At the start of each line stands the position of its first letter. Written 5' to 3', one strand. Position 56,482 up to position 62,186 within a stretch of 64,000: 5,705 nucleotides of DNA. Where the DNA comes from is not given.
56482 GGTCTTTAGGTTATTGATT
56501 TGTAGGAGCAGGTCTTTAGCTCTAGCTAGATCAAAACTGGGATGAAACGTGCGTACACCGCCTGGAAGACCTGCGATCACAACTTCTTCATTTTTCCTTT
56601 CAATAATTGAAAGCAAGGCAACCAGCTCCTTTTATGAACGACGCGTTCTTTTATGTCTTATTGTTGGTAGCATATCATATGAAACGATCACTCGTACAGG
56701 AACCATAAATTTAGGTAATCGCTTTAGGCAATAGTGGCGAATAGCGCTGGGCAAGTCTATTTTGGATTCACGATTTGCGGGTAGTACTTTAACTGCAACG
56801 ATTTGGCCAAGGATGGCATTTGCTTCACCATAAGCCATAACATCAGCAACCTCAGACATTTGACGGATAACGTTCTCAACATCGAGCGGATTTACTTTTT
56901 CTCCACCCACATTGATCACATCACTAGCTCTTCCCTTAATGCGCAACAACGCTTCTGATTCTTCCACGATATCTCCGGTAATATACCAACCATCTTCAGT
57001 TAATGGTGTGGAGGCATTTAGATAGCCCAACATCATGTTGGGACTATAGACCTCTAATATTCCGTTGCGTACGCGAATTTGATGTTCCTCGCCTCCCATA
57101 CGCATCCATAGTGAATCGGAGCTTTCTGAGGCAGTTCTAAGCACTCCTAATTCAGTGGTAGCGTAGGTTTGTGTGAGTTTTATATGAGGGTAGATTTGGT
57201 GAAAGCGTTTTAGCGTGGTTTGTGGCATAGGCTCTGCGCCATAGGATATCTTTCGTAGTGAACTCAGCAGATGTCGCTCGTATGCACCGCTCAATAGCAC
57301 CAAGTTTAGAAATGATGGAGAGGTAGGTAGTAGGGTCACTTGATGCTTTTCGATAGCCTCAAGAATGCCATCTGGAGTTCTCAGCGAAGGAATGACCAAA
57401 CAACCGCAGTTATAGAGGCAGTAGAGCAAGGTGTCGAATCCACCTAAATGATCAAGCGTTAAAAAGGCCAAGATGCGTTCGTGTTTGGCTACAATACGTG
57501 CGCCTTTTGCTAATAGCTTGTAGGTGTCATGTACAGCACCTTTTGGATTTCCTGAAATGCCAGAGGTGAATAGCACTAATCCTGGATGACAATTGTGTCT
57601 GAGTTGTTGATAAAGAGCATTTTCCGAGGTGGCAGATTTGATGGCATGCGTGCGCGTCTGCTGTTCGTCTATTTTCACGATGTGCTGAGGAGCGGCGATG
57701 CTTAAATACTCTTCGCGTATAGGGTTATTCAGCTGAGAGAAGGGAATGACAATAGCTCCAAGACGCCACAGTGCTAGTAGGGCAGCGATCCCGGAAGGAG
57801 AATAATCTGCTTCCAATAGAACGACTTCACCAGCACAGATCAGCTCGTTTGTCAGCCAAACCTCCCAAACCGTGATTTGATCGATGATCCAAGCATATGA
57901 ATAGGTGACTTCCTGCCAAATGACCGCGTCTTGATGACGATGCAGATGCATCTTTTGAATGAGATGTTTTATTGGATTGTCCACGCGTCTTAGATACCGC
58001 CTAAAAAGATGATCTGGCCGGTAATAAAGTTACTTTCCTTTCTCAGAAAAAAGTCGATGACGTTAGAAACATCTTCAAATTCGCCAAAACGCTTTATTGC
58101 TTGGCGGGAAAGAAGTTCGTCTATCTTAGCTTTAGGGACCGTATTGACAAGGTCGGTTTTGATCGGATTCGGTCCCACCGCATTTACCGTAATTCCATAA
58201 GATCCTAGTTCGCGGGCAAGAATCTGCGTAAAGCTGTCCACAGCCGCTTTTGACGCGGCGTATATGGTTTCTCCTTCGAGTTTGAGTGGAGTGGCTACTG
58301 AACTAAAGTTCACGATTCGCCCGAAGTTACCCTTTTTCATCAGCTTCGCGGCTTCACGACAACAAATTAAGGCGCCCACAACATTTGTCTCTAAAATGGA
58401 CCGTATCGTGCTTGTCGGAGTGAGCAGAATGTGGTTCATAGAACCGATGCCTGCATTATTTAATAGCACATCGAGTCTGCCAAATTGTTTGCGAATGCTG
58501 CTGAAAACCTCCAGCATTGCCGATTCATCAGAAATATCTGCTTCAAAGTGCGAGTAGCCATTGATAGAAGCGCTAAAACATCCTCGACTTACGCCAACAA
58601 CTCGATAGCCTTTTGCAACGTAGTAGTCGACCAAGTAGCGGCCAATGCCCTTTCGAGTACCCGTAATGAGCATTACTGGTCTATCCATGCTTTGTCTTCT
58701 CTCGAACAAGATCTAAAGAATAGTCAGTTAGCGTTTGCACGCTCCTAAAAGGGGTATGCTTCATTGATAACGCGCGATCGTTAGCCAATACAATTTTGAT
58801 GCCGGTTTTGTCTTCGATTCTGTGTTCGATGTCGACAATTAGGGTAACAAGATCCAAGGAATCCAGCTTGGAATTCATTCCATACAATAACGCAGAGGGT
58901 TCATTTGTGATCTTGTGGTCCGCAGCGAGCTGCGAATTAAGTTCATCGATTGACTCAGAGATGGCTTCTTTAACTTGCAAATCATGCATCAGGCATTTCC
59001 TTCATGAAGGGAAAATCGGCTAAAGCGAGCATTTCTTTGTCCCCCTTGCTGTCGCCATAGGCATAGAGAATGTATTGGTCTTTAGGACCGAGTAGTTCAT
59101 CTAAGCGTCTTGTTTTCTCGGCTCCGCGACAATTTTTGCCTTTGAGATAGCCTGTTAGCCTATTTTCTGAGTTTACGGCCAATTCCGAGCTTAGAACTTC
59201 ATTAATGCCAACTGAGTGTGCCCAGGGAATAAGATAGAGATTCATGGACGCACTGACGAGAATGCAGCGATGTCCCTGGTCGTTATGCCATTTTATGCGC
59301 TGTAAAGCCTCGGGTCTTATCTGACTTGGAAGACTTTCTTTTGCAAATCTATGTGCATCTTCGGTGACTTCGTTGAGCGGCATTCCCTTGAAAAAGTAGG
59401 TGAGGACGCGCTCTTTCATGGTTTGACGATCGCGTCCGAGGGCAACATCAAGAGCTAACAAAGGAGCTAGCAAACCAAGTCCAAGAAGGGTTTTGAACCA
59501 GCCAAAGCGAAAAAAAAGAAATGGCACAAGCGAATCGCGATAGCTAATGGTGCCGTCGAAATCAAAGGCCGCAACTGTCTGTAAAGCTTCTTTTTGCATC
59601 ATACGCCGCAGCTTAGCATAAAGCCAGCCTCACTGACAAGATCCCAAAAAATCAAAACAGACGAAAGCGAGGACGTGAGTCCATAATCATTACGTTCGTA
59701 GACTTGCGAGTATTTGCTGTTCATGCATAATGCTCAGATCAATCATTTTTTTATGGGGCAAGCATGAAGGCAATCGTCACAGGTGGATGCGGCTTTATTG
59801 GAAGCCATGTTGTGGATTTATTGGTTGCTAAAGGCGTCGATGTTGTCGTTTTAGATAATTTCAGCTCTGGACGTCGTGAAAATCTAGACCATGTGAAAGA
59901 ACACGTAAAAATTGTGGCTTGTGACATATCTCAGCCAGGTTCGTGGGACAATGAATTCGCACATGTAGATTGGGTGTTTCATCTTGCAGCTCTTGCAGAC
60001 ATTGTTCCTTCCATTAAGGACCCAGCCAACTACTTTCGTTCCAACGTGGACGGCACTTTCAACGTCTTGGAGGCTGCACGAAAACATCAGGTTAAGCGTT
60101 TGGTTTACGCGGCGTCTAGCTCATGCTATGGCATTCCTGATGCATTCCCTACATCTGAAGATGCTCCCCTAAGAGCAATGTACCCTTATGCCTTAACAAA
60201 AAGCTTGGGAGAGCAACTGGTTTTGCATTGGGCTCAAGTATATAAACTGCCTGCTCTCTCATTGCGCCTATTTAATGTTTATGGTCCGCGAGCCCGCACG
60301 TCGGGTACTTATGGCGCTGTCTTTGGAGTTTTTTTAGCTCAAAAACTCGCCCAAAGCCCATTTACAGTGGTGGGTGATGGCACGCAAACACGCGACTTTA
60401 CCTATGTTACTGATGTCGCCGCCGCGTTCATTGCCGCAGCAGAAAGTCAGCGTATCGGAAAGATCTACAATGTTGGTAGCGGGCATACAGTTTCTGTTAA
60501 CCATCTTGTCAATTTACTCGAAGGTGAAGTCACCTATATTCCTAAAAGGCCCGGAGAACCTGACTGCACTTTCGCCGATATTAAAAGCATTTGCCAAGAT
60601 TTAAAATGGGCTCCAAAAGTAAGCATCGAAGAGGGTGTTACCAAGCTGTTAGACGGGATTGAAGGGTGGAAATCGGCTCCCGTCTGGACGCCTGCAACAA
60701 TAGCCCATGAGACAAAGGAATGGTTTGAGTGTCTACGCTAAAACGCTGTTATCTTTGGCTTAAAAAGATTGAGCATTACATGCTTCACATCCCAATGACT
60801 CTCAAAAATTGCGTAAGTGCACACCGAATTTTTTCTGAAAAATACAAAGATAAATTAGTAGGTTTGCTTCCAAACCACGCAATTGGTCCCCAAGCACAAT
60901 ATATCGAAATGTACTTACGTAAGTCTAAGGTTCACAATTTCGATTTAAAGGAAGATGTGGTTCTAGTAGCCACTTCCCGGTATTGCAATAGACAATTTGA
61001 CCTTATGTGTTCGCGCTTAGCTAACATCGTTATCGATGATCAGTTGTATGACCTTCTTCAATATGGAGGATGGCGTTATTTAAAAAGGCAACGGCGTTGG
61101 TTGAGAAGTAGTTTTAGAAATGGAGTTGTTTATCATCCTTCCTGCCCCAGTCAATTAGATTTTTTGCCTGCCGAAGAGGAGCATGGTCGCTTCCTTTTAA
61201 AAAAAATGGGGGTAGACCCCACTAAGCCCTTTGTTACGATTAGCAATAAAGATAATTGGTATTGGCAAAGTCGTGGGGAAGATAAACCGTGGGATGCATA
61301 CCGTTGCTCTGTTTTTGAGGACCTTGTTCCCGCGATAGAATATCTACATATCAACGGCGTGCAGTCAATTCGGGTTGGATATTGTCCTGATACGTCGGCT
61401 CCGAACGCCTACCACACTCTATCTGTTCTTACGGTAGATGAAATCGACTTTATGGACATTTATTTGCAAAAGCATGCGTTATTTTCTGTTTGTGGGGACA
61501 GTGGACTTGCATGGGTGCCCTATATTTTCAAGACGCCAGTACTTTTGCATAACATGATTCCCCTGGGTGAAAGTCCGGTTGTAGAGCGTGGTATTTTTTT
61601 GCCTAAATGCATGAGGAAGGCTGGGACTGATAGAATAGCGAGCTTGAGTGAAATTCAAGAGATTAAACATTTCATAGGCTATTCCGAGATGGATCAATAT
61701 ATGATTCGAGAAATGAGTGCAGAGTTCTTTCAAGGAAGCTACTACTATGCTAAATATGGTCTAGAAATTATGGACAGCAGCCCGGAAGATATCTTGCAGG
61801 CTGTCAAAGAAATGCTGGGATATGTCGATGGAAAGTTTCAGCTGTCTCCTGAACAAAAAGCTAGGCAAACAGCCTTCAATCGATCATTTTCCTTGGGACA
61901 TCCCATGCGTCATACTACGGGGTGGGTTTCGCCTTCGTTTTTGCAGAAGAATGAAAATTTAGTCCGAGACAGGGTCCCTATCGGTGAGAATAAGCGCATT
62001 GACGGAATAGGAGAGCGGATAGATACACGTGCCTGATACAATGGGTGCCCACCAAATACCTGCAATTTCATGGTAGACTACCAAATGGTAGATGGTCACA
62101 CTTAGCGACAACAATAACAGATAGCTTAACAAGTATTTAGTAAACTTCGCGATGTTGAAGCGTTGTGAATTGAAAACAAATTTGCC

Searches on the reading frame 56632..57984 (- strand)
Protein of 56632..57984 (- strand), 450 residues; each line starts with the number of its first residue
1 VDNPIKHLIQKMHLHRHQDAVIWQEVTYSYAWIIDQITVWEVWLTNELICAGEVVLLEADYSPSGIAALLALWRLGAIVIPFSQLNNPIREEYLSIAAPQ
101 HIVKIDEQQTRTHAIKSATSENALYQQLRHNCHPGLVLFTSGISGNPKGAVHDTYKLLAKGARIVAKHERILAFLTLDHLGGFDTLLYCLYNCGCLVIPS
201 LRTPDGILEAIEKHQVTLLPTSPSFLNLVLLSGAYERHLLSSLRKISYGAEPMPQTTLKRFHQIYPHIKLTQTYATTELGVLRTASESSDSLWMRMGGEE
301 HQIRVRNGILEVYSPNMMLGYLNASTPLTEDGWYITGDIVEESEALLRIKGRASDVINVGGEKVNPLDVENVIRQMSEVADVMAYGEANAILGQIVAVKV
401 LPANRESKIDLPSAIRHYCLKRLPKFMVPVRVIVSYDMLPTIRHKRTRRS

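Call 12: search_protein_families(library=pfam, proteins=[window:56632-57984:-], max_evalue=0.001)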
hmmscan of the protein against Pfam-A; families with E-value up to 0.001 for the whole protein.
window:56632-57984:- (450 aa): 3 families
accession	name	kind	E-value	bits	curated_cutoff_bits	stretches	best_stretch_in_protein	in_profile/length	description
PF00501.34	AMP-binding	-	5.1e-31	108.3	29.9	1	16-284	9-329/384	AMP-binding enzyme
PF13193.12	AMP-binding_C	-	2.3e-08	35.3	24.5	1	369-443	2-73/76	AMP-binding enzyme C-terminal domain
PF23562.2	AMP-binding_C_3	-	0.00012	22.9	20.8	1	357-399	5-48/124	AMP-binding enzyme C-terminal domain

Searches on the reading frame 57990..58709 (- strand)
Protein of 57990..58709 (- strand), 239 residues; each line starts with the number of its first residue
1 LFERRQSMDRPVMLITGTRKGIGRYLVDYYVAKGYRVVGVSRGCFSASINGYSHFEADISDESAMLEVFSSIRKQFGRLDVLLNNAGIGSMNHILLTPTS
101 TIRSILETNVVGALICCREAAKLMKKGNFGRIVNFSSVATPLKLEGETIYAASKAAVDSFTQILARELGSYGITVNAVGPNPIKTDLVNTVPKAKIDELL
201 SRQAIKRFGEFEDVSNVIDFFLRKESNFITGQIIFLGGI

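Call 12: search_protein_families(library=pfam, proteins=[window:57990-58709:-], max_evalue=0.001)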
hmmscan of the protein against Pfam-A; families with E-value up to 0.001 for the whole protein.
window:57990-58709:- (239 aa): 5 families
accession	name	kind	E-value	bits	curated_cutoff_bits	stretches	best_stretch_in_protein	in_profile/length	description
PF13561.12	adh_short_C2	-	6.2e-46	157.3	27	1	20-236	6-231/236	Enoyl-(Acyl carrier protein) reductase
PF00106.31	adh_short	-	3.1e-45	154.5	26.6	1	12-193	2-192/195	short chain dehydrogenase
PF01370.27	Epimerase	-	9.2e-12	45.3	20.9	1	13-213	1-204/240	NAD dependent epimerase/dehydratase family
PF08659.16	KR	-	1e-08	35.8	22.6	1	13-166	3-165/180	KR domain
PF16363.11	GDP_Man_Dehyd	-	3.4e-05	23.9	27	1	14-103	1-100/332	GDP-mannose 4,6 dehydratase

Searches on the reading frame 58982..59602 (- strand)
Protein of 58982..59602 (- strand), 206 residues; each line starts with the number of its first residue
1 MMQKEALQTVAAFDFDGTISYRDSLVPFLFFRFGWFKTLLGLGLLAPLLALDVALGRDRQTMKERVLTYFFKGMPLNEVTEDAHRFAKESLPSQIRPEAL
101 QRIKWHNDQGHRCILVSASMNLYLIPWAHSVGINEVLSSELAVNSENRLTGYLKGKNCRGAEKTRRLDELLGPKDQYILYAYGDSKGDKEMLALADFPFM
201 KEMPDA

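Call 3: search_protein_families(library=pfam, proteins=[window:58982-59602:-], max_evalue=0.01)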
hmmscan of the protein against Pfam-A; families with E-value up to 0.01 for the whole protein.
window:58982-59602:- (206 aa): 1 family
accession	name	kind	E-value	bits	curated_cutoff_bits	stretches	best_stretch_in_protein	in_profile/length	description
PF12710.13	HAD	-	1.3e-36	127.2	27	1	11-192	1-188/189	haloacid dehalogenase-like hydrolase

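Call 4: search_protein_families(library=ncbifam, proteins=[window:58982-59602:-], max_evalue=0.01)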
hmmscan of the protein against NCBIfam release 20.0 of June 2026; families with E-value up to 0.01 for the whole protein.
window:58982-59602:- (206 aa): 8 families
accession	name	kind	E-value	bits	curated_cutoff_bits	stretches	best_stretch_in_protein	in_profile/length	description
TIGR01490.1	HAD-SF-IB-hyp1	subfamily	2.4e-38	132.4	98.3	1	11-200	2-195/202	HAD-IB family hydrolase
TIGR01488.1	HAD-SF-IB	subfamily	7e-29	101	45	1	10-195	1-177/177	HAD-IB family phosphatase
NF052360.1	HolPasePseu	equivalog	2.4e-11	43.7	280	1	74-199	68-195/218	histidinol-phosphatase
TIGR01489.1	DKMTPPase-SF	subfamily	5.3e-10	39.7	81.55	1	59-202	39-188/188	MtnX-like HAD-IB family phosphatase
NF052359.1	HolPaseNeis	equivalog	2.9e-09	36.9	400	1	80-198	74-197/221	histidinol-phosphatase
NF010109.0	PRK13582.1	equivalog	0.00052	19.7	133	1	97-204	71-172/205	bifunctional phosphoserine phosphatase/homoserine phosphotransferase ThrH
TIGR01491.1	HAD-SF-IB-PSPlk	hypoth_equivalog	0.0012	18.6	151.9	1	94-199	80-186/201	phosphoserine phosphatase-like hydrolase, archaeal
TIGR01545.1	YfhB_g-proteo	equivalog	0.0014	18.5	259.25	0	143-196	143-195/210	phosphatidylglycerophosphatase C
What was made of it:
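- Checked: The HAD at 58982-59602 is HAD-IB (TIGR01490 132 bits, above its 98.3 cutoff; call 4).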

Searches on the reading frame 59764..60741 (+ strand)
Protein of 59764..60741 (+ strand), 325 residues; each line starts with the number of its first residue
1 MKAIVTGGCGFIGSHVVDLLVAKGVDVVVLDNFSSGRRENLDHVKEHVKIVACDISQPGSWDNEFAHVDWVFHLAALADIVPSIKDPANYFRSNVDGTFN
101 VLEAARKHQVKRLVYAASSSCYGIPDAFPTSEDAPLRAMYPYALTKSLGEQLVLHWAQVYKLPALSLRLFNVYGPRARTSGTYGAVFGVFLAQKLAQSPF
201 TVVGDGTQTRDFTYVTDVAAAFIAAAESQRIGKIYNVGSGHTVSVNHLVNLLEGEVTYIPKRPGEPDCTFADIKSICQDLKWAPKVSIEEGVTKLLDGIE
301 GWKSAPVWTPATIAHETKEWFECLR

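Call 12: search_protein_families(library=pfam, proteins=[window:59764-60741:+], max_evalue=0.001)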
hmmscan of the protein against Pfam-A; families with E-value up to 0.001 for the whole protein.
window:59764-60741:+ (325 aa): 10 families
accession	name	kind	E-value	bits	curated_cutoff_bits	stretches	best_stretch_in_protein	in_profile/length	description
PF01370.27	Epimerase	-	9.2e-63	212.3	20.9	1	4-238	2-240/240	NAD dependent epimerase/dehydratase family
PF16363.11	GDP_Man_Dehyd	-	1e-56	193.3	27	1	4-294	1-331/332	GDP-mannose 4,6 dehydratase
PF01073.25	3Beta_HSD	-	3e-27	95.8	22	1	4-227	1-230/280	3-beta hydroxysteroid dehydrogenase/isomerase family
PF02719.21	Polysacc_synt_2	-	4.9e-13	49.4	20.2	1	4-252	2-243/293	Polysaccharide biosynthesis protein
PF07993.18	NAD_binding_4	-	1.2e-12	48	20.1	1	5-178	1-211/258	Male sterility protein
PF04321.23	RmlD_sub_bind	-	8.3e-11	41.9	27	1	1-234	1-209/287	RmlD substrate binding domain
PF13460.12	NAD_binding_10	-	9.4e-11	42.4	27.2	1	7-140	1-121/184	NAD(P)H-binding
PF00106.31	adh_short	-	1.4e-06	28.4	26.6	1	3-68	3-71/195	short chain dehydrogenase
PF08659.16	KR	-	6.2e-06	26.7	22.6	1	4-120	4-138/180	KR domain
PF05368.20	NmrA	-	3.1e-05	24.1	27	1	4-118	6-107/298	NmrA-like family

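Call 48: search_protein_families(library=ncbifam, proteins=[window:59764-60741:+], max_evalue=0.001)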
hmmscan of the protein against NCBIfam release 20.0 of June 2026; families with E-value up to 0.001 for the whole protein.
window:59764-60741:+ (325 aa): 42 families (the best 25 are shown)
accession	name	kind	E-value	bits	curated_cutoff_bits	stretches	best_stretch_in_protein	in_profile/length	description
TIGR01179.1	galE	equivalog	2.3e-54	184.5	262.3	2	4-181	3-183/332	UDP-glucose 4-epimerase GalE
TIGR04180.1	EDH_00030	hypoth_equivalog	8.2e-53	179.4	475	1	4-253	2-253/297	NAD-dependent 4,6-dehydratase LegB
TIGR01181.1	dTDP_gluc_dehyt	equivalog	1.9e-45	155.3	365.1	1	3-295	2-307/321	dTDP-glucose 4,6-dehydratase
NF011728.1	PRK15181.1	equivalog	4.7e-44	150.8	760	1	4-255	19-281/348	Vi polysaccharide biosynthesis UDP-N-acetylglucosaminuronic acid C-4 epimerase TviC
TIGR02197.1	heptose_epim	equivalog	4.5e-37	127.9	274.6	1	4-297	2-311/316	ADP-glyceromanno-heptose 6-epimerase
NF007956.0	PRK10675.1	subfamily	1.3e-29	103.4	394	2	1-184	1-190/338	UDP-glucose 4-epimerase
NF007490.0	PRK10084.1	subfamily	1.3e-28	100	649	2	1-109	1-115/361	dTDP-glucose 4,6-dehydratase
NF007582.0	PRK10217.1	equivalog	2.6e-27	95.9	698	1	2-253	3-271/355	dTDP-glucose 4,6-dehydratase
NF042422.1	oxyalk_red_OleD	equivalog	4.9e-27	95.1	580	1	1-252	1-246/329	2-alkyl-3-oxoalkanoate reductase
TIGR03466.1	HpnA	hypoth_equivalog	9.8e-26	90.4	367.65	1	1-252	1-242/327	hopanoid-associated sugar epimerase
NF042423.1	oxyalk_red_Shew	equivalog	4.7e-24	85.1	580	1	2-231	10-226/331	2-alkyl-3-oxoalkanoate reductase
NF008360.0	PRK11150.1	equivalog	3.5e-20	72.4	452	1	4-248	3-246/310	ADP-glyceromanno-heptose 6-epimerase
NF047922.1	GDPFucSynFcl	equivalog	4.1e-20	72.4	500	1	4-294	6-296/308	GDP-L-fucose synthase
NF008872.0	PRK11908.1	equivalog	3.4e-17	62.5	294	1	2-256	3-271/349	bifunctional UDP-4-keto-pentose/UDP-xylose synthase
TIGR02622.1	CDP_4_6_dhtase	equivalog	2.2e-13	50.1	278.45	1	2-160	6-172/352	CDP-glucose 4,6-dehydratase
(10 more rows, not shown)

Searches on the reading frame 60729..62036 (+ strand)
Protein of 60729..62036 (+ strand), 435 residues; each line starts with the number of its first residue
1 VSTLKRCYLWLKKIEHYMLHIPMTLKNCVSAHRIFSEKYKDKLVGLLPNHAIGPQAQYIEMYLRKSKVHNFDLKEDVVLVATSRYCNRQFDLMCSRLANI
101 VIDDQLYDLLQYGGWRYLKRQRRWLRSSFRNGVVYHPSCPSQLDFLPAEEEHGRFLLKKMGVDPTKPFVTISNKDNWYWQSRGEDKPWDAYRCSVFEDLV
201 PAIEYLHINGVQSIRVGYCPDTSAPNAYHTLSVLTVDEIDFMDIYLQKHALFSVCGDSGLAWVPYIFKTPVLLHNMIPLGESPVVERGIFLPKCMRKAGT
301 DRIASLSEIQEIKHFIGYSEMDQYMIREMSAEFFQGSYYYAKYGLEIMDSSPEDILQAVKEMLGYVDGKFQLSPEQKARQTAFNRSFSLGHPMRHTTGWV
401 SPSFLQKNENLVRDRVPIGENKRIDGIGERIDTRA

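Call 12: search_protein_families(library=pfam, proteins=[window:60729-62036:+], max_evalue=0.001)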
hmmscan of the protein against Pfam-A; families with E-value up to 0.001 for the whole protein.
window:60729-62036:+ (435 aa): 0 families

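Call 48: search_protein_families(library=ncbifam, proteins=[window:60729-62036:+], max_evalue=0.001)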
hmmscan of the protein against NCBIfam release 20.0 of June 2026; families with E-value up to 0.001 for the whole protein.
window:60729-62036:+ (435 aa): 1 family
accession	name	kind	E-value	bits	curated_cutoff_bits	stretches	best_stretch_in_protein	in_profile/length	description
TIGR04372.1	glycosyl_04372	domain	4.8e-33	114.4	45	1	167-386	2-206/207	TIGR04372 family glycosyltransferase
